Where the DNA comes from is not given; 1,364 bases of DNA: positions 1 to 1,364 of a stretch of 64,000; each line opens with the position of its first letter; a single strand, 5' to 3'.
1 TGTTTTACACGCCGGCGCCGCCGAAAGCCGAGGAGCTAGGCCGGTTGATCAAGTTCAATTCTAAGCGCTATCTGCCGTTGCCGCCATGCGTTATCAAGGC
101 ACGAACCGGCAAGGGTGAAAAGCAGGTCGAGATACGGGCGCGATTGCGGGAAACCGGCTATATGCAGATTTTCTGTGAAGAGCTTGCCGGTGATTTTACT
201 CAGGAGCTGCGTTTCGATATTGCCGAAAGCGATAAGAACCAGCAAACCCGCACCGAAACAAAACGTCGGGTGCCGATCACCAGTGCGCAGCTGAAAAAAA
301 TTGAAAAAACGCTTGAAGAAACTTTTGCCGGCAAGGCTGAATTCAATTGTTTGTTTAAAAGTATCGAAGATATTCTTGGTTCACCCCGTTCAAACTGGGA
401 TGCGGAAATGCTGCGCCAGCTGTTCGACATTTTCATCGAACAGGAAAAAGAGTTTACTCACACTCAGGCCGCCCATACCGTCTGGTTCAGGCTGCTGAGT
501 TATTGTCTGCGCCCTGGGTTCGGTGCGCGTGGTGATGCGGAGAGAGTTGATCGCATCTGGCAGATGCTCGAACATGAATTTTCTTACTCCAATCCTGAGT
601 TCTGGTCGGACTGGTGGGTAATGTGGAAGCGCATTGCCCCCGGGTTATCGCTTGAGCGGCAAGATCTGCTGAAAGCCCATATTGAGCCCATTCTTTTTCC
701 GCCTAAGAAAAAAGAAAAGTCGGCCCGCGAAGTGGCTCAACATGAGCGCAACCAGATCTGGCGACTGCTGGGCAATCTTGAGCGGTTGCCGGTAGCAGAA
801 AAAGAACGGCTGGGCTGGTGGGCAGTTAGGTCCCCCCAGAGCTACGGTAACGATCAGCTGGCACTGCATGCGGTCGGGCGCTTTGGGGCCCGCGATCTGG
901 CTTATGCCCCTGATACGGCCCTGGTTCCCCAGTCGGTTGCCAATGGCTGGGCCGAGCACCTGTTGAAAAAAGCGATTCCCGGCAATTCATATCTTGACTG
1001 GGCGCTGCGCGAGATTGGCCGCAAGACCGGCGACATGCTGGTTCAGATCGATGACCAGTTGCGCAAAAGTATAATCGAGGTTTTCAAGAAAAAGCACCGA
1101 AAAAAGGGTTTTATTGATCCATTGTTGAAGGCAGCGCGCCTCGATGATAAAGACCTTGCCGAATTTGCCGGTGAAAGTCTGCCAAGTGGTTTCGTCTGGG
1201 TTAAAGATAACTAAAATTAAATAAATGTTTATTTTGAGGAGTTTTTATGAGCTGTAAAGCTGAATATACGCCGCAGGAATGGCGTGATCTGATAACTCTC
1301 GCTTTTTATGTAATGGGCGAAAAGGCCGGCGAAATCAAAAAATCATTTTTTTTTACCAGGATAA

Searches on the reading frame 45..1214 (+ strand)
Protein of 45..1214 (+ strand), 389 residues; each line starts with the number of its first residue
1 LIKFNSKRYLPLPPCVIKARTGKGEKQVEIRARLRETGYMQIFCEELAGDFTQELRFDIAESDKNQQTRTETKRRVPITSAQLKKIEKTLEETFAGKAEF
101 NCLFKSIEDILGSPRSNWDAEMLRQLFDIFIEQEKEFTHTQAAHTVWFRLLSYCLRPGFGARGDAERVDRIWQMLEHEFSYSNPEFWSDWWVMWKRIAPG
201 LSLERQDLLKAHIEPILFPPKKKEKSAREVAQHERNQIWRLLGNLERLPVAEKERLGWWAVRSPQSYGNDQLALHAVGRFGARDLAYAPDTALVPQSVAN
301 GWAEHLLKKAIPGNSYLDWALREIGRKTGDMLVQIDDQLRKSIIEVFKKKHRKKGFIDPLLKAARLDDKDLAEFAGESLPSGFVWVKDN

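Call 72: search_protein_families(library=pfam, proteins=[window:45-1214:+], max_evalue=0.0001)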
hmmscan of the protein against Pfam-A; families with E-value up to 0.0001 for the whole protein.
window:45-1214:+ (389 aa): 1 family
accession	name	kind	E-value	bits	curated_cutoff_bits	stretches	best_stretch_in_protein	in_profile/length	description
PF12531.13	DUF3731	-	1.1e-57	196.2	25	1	145-383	6-246/248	DNA-K related protein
